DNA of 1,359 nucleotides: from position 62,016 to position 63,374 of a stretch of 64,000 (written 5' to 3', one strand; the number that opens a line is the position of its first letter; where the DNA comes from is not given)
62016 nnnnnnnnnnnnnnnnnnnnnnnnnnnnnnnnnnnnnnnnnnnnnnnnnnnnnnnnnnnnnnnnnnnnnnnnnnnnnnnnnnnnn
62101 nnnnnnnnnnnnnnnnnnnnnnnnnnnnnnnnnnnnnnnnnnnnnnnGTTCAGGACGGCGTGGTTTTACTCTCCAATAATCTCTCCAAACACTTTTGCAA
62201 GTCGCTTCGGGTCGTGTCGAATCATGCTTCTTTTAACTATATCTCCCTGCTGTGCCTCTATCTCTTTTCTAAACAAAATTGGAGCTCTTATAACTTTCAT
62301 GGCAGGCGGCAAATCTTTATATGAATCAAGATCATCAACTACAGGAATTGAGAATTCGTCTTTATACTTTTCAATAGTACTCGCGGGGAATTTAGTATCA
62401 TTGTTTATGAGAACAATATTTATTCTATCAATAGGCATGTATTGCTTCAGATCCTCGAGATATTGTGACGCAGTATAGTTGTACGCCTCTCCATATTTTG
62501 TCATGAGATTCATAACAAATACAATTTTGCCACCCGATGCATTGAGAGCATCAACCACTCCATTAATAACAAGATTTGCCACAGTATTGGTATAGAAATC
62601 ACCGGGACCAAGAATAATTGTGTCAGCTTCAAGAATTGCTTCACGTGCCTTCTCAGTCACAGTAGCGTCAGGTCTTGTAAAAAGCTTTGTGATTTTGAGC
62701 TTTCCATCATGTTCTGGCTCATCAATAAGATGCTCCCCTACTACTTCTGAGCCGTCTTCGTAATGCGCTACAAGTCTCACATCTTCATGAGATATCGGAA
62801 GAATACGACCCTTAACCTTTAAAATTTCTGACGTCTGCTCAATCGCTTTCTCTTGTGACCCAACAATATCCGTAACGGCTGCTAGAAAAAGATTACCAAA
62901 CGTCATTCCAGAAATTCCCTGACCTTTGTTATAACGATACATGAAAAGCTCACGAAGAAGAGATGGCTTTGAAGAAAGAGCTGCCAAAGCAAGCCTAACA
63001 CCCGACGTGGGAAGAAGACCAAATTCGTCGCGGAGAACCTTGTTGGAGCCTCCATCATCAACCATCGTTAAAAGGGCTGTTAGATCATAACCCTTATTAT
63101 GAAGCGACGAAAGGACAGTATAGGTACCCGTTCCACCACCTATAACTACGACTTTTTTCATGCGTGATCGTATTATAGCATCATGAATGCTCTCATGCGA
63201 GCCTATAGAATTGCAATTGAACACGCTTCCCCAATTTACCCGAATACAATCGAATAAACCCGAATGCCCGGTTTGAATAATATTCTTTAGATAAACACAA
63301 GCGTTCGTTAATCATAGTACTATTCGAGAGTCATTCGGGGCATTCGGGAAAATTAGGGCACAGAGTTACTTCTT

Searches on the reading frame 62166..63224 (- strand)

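Call 61: search_protein_families(library=pfam, proteins=[window:62166-63224:-], max_evalue=0.00001)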
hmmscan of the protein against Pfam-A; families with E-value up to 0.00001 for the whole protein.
window:62166-63224:- (352 aa): 1 family
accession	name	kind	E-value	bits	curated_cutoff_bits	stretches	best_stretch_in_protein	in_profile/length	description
PF01933.23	CofD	-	6.8e-72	242.5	30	1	25-314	1-287/290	2-phospho-L-lactate transferase CofD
